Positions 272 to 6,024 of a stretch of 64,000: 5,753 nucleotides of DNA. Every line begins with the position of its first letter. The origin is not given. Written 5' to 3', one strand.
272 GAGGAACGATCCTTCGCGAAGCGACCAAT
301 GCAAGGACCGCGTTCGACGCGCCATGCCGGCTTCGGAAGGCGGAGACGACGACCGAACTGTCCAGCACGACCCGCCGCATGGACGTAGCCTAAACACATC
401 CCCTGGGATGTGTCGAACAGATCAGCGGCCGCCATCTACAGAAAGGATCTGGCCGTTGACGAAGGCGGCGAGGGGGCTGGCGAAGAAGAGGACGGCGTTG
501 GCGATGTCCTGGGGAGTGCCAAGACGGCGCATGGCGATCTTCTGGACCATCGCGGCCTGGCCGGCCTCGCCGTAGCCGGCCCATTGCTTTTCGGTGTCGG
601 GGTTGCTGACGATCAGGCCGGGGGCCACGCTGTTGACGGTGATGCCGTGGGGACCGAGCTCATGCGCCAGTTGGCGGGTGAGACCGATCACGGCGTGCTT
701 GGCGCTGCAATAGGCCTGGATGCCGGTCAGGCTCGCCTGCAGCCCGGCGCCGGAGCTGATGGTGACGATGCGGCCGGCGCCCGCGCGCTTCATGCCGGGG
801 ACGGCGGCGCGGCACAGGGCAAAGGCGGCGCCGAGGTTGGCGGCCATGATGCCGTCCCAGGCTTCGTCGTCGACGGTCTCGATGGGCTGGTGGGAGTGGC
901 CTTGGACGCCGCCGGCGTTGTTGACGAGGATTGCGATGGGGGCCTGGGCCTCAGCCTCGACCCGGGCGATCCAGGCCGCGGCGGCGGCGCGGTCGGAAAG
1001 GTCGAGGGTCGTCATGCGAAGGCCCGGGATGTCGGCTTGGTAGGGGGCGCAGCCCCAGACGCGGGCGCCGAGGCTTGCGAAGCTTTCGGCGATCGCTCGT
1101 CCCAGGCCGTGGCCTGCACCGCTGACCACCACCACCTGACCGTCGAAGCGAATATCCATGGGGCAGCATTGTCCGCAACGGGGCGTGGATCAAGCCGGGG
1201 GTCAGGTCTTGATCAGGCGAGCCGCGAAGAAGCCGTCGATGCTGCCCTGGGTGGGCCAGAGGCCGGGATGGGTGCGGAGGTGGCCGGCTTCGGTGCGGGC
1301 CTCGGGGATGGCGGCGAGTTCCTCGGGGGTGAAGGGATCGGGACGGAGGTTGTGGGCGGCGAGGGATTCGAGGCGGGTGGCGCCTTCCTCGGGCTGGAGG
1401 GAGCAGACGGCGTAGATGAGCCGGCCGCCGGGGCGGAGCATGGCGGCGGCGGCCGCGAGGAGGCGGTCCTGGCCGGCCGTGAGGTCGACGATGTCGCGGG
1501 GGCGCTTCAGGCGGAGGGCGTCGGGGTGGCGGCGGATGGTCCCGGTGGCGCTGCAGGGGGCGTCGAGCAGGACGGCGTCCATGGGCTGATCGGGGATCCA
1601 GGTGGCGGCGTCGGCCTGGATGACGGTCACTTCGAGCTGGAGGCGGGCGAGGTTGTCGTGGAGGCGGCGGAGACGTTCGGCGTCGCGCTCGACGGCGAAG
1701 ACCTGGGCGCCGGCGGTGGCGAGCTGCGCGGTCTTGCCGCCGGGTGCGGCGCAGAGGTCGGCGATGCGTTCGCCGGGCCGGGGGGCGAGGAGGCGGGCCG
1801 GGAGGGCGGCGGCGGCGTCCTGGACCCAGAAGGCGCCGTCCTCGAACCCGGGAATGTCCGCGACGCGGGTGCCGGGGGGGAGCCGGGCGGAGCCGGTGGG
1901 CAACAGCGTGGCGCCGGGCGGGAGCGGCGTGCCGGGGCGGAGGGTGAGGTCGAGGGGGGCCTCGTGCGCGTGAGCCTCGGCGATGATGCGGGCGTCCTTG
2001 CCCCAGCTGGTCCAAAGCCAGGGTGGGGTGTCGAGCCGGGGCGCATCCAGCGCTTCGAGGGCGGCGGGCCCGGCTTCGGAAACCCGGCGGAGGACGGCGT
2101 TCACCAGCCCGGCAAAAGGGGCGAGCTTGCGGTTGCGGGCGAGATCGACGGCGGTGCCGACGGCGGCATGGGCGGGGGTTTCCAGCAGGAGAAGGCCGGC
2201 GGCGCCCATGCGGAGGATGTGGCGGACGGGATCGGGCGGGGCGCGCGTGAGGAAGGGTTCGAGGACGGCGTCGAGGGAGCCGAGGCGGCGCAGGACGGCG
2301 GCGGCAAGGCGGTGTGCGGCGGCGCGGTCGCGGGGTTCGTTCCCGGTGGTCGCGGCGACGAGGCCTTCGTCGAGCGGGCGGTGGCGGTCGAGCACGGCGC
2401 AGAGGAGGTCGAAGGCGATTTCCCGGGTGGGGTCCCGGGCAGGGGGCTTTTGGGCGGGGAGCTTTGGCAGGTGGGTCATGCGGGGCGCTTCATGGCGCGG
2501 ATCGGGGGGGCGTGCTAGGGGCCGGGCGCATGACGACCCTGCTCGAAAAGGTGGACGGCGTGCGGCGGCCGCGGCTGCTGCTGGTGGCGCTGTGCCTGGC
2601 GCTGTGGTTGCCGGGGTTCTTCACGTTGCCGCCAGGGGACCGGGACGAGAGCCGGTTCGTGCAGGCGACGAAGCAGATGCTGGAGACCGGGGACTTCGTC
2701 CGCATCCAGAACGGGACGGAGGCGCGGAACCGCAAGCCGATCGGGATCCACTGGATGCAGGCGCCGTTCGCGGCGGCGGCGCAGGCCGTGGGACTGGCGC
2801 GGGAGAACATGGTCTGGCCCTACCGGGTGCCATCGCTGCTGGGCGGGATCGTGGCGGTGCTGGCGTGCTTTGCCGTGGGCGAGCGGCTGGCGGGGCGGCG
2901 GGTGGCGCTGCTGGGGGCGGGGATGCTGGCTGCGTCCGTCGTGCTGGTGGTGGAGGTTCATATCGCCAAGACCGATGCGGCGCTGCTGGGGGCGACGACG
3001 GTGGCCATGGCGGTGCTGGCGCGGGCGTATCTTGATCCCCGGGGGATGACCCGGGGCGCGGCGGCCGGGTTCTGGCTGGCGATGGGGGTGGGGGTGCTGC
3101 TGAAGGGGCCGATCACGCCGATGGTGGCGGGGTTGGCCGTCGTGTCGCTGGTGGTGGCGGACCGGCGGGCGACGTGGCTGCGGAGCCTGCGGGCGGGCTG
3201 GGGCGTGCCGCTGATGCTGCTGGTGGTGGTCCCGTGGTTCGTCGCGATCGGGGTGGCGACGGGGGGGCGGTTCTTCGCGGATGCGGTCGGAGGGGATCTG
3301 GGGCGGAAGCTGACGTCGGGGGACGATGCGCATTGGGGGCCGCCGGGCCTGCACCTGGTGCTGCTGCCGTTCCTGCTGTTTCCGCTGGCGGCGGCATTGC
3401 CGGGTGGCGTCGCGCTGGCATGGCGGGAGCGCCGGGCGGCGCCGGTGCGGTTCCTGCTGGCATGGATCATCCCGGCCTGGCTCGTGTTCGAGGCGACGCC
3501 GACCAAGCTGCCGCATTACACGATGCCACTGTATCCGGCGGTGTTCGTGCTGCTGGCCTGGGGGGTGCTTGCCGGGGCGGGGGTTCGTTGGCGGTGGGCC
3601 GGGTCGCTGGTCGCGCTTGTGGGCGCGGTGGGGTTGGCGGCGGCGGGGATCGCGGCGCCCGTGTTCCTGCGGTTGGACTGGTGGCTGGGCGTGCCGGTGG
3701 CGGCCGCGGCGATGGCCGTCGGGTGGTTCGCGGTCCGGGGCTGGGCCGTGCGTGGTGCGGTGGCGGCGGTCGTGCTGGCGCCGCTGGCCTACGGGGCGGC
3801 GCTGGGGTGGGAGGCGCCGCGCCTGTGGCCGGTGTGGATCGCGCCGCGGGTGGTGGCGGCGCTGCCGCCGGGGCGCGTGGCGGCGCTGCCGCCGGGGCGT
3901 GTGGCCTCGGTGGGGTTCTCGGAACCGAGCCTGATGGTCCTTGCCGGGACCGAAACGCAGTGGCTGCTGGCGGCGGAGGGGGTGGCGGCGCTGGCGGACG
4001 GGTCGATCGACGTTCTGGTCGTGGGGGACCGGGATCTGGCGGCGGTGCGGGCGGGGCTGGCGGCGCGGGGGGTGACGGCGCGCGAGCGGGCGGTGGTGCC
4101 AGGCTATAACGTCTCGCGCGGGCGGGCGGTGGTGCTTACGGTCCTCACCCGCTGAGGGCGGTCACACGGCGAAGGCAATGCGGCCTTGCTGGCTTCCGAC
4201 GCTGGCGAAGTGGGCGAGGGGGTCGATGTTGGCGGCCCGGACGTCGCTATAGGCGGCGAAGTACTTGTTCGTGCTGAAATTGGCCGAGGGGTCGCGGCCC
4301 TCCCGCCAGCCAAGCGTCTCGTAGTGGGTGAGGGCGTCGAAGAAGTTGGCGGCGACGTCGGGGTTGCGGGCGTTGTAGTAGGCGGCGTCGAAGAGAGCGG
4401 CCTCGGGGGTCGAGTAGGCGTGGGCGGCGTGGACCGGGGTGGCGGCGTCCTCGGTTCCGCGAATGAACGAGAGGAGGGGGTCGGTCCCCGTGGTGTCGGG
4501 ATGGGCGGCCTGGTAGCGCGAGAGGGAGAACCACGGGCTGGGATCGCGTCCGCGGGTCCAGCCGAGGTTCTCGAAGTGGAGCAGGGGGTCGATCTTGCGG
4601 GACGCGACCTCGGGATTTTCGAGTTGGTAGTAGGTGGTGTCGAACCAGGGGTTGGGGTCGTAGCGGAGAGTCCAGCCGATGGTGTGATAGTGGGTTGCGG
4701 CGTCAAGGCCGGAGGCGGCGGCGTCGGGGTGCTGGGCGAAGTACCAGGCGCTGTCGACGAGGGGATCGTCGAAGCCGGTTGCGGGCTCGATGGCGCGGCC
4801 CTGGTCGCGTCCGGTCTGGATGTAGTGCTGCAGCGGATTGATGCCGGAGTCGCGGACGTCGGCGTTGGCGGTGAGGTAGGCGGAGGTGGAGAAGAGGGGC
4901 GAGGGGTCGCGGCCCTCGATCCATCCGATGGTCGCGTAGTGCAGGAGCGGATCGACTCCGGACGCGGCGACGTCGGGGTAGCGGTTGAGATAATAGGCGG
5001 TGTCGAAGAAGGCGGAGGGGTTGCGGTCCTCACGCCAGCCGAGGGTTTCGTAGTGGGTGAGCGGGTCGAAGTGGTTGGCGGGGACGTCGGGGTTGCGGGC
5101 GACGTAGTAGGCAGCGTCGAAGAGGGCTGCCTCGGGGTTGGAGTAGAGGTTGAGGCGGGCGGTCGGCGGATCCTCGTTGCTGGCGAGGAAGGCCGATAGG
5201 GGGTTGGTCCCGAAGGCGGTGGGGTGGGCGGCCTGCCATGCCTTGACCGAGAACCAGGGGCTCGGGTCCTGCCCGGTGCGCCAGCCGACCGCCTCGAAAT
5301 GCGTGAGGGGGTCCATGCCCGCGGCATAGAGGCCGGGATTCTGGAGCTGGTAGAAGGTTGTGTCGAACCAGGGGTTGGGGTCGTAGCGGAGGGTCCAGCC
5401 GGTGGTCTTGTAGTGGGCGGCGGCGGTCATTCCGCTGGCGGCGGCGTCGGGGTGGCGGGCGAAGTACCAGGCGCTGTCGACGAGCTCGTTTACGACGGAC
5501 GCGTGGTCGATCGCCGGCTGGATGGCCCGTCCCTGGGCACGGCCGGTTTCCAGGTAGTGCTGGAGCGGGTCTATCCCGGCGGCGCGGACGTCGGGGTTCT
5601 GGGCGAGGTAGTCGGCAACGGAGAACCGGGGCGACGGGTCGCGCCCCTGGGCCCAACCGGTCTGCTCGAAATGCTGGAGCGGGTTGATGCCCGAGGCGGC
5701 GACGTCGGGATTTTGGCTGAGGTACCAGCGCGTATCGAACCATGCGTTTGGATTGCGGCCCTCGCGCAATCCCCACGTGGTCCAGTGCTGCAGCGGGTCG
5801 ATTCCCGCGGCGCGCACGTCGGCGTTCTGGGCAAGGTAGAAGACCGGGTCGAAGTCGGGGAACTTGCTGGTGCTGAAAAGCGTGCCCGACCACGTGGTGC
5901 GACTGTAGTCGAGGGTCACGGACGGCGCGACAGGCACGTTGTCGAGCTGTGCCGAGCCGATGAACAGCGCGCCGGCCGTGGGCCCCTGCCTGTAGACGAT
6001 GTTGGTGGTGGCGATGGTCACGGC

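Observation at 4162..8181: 1339-aa protein without a signal peptide, containing duplicated beta-helix modules; the second module has a Lys-to-Leu change in a conserved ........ motif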

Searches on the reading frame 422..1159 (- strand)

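Call 11: search_protein_families(library=pfam, proteins=[window:422-1159:-], max_evalue=0.001)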
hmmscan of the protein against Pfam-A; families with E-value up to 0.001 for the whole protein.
window:422-1159:- (245 aa): 3 families
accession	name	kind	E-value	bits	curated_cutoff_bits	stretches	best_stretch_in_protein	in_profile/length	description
PF13561.12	adh_short_C2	-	2.3e-48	165.3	27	1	14-244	1-234/236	Enoyl-(Acyl carrier protein) reductase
PF00106.31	adh_short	-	3.9e-42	144.4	26.6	1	8-186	1-185/195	short chain dehydrogenase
PF08659.16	KR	-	6.6e-05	23.3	22.6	1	48-164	56-163/180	KR domain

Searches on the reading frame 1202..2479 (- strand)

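Call 11: search_protein_families(library=pfam, proteins=[window:1202-2479:-], max_evalue=0.001)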
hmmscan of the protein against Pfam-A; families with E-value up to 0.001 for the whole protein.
window:1202-2479:- (425 aa): 4 families
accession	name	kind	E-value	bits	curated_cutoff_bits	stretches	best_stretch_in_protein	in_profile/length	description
PF01189.24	Methyltr_RsmB-F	-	3.8e-45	154.4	27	1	229-422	2-198/199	16S rRNA methyltransferase RsmB/F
PF01029.23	NusB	-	1.1e-20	74.9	23.1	1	18-134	3-132/133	NusB family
PF13649.12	Methyltransf_25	-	1.2e-06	29.6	27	1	239-305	1-70/97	Methyltransferase domain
PF08241.18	Methyltransf_11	-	0.00026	22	21.2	0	244-305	5-66/95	Methyltransferase domain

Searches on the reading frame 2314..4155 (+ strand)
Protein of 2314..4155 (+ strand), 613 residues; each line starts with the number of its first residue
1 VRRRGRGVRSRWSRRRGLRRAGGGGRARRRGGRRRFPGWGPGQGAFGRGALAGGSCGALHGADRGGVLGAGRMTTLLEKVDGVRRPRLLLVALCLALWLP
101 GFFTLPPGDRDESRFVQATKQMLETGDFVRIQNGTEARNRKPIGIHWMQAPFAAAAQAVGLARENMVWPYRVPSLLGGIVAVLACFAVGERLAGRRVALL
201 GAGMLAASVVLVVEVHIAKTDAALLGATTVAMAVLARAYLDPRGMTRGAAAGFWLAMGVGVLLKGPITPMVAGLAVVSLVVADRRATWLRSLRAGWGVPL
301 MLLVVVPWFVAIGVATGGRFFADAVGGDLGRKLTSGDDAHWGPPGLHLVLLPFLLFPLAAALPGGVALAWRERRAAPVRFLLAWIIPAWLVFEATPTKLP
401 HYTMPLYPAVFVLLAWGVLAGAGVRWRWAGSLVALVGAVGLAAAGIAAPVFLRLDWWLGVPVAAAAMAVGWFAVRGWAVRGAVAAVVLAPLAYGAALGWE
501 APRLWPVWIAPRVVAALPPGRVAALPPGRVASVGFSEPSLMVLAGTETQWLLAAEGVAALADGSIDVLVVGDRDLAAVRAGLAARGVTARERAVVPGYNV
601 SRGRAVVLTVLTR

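Call 11: search_protein_families(library=pfam, proteins=[window:2314-4155:+], max_evalue=0.001)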
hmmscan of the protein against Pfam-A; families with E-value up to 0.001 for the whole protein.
window:2314-4155:+ (613 aa): 2 families
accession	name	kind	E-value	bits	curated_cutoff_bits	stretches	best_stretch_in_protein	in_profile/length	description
PF13231.12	PMT_2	-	2.3e-09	38.1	26.1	1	151-309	4-158/160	Dolichyl-phosphate-mannose-protein mannosyltransferase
PF02366.24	PMT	-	5.6e-09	36.4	22.7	1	112-314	32-236/245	Dolichyl-phosphate-mannose-protein mannosyltransferase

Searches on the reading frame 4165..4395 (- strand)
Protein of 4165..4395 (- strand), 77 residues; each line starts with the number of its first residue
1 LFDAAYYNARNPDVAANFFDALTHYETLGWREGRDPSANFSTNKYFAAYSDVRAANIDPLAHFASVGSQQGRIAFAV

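Call 63: search_protein_representatives(alignment_id=A3)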
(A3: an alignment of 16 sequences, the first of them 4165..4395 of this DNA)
Query: 16 sequences, 77 profile positions. Proteins with E-value up to 0.001 (for the whole library): 31841; up to 1e-10: 21148; up to 1e-30: 6010. The best 150 are listed.
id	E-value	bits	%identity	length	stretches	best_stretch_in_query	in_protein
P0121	0.0e+00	1054.9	-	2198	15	1-76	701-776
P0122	8.3e-295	968.0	-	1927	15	1-76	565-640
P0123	2.0e-261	861.0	-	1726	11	1-76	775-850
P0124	3.5e-242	799.3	-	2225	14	1-74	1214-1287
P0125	1.6e-239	790.8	-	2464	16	2-76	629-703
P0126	4.0e-214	709.4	-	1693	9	1-76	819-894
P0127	1.4e-212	704.4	-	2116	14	1-76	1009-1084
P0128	1.6e-204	678.7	-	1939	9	1-73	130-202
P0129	9.2e-202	669.8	-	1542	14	1-76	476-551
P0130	2.9e-199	661.8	-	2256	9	1-76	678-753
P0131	5.6e-195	648.1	-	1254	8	2-76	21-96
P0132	1.4e-194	646.8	-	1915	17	1-74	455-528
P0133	1.1e-191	637.5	-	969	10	1-74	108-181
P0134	3.5e-188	626.3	-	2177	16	1-76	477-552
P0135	8.2e-183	609.1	-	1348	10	1-74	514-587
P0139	1.8e-178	595.2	-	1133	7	1-77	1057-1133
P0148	1.1e-173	579.8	-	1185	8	1-76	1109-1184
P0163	1.2e-158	531.7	-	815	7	1-77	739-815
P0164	4.6e-156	523.4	-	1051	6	1-76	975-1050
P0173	1.2e-150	506.0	-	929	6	1-77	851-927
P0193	4.5e-143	481.7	-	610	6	1-76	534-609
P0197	9.1e-142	477.6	-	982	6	1-76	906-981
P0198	1.1e-141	477.3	-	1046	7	1-76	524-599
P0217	8.4e-135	455.3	-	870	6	1-76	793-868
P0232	3.7e-130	440.4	-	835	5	1-77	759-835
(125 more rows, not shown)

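Call 65: search_protein_families(library=pfam, alignment_id=A4, max_evalue=0.00001)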
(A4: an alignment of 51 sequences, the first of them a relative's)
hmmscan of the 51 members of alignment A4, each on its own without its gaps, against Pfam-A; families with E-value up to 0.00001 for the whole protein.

A. member 1, P0131 (1254 aa): 0 families

B. families by the number of members that match (of 51 scanned): 24 families
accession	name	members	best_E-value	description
PF13692.12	Glyco_trans_1_4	8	7.5e-25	Glycosyl transferases group 1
PF00535.33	Glycos_transf_2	7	9e-40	Glycosyl transferase family 2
PF13641.12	Glyco_tranf_2_3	4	5.2e-19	Glycosyltransferase like family 2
PF10111.15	Glyco_tranf_2_2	4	3.6e-12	Glycosyltransferase like family 2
PF05045.17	RgpF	3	2.4e-52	Rhamnan synthesis protein F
PF04577.19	Glyco_transf_61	2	3.2e-18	Glycosyltransferase 61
PF19077.6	Big_13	1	1.5e-24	Bacterial Ig-like domain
PF13578.12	Methyltransf_24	1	4.1e-23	Methyltransferase domain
PF16841.11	CBM60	1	8.7e-22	Ca-dependent carbohydrate-binding module xylan-binding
PF00722.28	Glyco_hydro_16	1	7.1e-17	Glycosyl hydrolases family 16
PF16709.11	SCAB-Ig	1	1.4e-15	Ig domain of plant-specific actin-binding protein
PF23197.1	IG_AIR9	1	1.4e-15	AIR9 A9 domain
PF13704.12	Glyco_tranf_2_4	1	2.8e-14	Glycosyl transferase family 2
PF01569.27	PAP2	1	2e-11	PAP2 superfamily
PF17936.7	Big_6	1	3.2e-11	Bacterial Ig domain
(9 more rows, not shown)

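Call 69: search_protein_families(library=pfam, proteins=[P0164, P0173, P0193, P0197, P0198, P0217, P0232, P0139, P0148, P0163], max_evalue=0.001)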
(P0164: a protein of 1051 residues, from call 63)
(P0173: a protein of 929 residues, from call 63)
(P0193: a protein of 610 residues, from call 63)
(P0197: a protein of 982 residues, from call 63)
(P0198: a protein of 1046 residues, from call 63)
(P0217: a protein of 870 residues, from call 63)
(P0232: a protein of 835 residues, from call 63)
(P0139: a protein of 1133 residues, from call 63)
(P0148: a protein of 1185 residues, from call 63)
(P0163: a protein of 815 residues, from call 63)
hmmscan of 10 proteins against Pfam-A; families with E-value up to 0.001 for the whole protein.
P0164 (1051 aa): 3 families
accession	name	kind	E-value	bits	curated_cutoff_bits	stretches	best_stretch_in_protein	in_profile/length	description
PF00413.30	Peptidase_M10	-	2.4e-09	37.7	24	1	54-200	22-159/159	Matrixin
PF00353.25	HemolysinCabind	-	5e-05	23.6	23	0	223-257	2-36/36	RTX calcium-binding nonapeptide repeat (4 copies)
PF06522.17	B12D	-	0.00026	20.7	21.5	0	721-736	20-35/54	NADH-ubiquinone reductase complex 1 MLRQ subunit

P0173 (929 aa): 3 families
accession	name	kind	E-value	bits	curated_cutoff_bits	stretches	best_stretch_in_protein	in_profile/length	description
PF16841.11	CBM60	-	8.7e-22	77.8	28.2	2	451-530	9-81/91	Ca-dependent carbohydrate-binding module xylan-binding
PF00722.28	Glyco_hydro_16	-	7.1e-17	61.8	22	1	81-247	21-173/175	Glycosyl hydrolases family 16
PF03935.22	SKN1_KRE6_Sbg1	-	1.1e-05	24.6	30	0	9-129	115-222/501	Beta-glucan synthesis-associated protein SKN1/KRE6/Sbg1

P0193 (610 aa): 1 family
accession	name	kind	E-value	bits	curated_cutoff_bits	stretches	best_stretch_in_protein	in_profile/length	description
PF00353.25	HemolysinCabind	-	7.8e-11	42.2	23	1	146-180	2-36/36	RTX calcium-binding nonapeptide repeat (4 copies)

P0197 (982 aa): 0 families

P0198 (1046 aa): 0 families

P0217 (870 aa): 0 families

P0232 (835 aa): 0 families

P0139 (1133 aa): 0 families

P0148 (1185 aa): 2 families
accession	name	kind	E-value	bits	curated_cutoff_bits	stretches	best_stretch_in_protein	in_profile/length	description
PF16709.11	SCAB-Ig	-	1.4e-15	57.6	27.6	0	112-181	5-74/98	Ig domain of plant-specific actin-binding protein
PF23197.1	IG_AIR9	-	1.4e-15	57.3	27.5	0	302-366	4-68/87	AIR9 A9 domain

P0163 (815 aa): 1 family
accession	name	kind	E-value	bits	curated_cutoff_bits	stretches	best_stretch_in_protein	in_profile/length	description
PF06522.17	B12D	-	0.00045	20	21.5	0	362-375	22-35/54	NADH-ubiquinone reductase complex 1 MLRQ subunit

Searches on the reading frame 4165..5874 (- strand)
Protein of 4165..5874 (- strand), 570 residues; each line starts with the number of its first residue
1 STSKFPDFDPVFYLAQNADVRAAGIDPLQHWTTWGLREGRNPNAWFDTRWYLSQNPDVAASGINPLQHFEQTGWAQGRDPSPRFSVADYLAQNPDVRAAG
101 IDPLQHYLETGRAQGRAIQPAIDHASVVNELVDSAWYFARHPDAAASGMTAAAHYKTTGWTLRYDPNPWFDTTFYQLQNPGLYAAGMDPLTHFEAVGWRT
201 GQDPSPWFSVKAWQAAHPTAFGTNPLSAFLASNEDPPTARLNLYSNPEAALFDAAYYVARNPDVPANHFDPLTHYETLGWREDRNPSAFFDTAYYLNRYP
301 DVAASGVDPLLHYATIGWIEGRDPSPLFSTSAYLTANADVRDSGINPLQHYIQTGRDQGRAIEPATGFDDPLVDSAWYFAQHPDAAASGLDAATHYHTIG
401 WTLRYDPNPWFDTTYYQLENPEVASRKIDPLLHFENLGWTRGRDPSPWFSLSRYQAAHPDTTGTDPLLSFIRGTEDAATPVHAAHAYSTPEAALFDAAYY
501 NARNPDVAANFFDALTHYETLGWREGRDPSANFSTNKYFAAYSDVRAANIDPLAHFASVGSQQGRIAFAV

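Call 57: predict_structure(alignment_id=A2)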
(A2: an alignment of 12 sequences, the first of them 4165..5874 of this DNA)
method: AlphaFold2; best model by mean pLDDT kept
length: 570 residues; sequences in the alignment: 12
mean_pLDDT: 83.0   pTM: 0.36
mean pLDDT of the five models: 83.0, 82.0, 80.7, 75.1, 74.0
residues with pLDDT >= 90: 189; 70-90: 311; 50-70: 37; < 50: 33
segments of 3 or more residues with pLDDT < 50: 123-128, 238-245, 474-488
pLDDT, mean of each block of 10 residues (from residue 1): 74 88 92 84 91 86 91 94 92 95 94 87 50 85 87 90 92 90 91 91 86 82 83 56 52 83 70 82 86 89 86 85 87 87 86 79 59 86 86 86 88 87 85 81 78 71 68 48 43 91 90 87 96 97 95 94 93
secondary structure, 60 per line:
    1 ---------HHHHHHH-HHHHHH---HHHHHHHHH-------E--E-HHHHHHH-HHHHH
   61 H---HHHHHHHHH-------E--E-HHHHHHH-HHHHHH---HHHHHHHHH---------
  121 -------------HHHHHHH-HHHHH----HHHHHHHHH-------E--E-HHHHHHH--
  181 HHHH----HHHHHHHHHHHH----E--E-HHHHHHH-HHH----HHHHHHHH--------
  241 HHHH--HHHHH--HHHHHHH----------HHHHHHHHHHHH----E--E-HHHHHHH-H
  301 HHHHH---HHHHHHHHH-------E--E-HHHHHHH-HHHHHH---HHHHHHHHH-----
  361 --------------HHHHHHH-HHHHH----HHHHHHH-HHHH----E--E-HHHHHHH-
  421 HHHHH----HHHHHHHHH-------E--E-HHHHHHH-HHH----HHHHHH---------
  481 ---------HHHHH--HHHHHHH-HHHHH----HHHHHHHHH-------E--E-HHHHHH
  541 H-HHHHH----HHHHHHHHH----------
elements in order: H10-16 H18-23 H27-35 H48-54 H56-61 H65-73 H86-92 H94-99 H103-111 H134-140 H142-146 H151-159 H172-178 H181-184 H189-200 H210-216 H225-232 H241-244 H247-251 H254-260 H271-282 H292-298 H300-305 H309-317 H330-336 H338-343 H347-355 H375-381 H383-387 H392-398 H400-403 H413-419 H421-425 H430-438 H451-457 H466-471 H490-494 H497-503 H505-509 H514-522 H535-541 H543-547 H552-560

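Call 60: fold_search(model_id=the predicted structure, library=pdb)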
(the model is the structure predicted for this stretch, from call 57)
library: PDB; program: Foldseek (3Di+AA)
matches with E <= 10: 8; with E <= 0.001: 0
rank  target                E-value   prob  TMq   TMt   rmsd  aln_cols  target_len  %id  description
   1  2ps5_A                3.0e+00  0.01  0.08  0.10  25.4       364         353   12  N225D Trichodiene Synthase: Complex With Mg and Pyrophosphate (released 2007-12-18)
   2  1yj4_A                3.7e+00  0.02  0.09  0.12  19.5       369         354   12  Y305F Trichodiene Synthase (released 2005-03-29)
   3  4zbq                  3.8e+00  0.02  0.11  0.11  22.6       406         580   14  Crystal Structure of Equine Serum Albumin in complex with Diclofenac (released 2015-12-23)
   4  3n7q_A                4.9e+00  0.02  0.10  0.14  19.7       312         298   10  Crystal structure of human mitochondrial mTERF fragment (aa 99-399) in complex with a 12-mer DNA encompassing the tRNA (released 2010-06-16)
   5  3al0_B                7.8e+00  0.03  0.07  0.07  13.8       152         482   20  Crystal structure of the glutamine transamidosome from Thermotoga maritima in the glutamylation state. (released 2010-09-29)
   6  5jxk_B                7.8e+00  0.01  0.08  0.07  21.8       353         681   13  Crystal structure of Porphyromonas endodontalis DPP11 (released 2017-06-14)
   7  8ppl_Iy               8.2e+00  0.01  0.10  0.10  27.8       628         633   11  MERS-CoV Nsp1 bound to the human 43S pre-initiation complex (released 2023-10-18)
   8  5xu6_B                9.8e+00  0.01  0.07  0.08  21.1       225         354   14  Crystal structure of inositol 1,3,4,5,6-pentakisphosphate 2-kinase (IPK1) from Cryptococcus neoformans (released 2017-10-04)
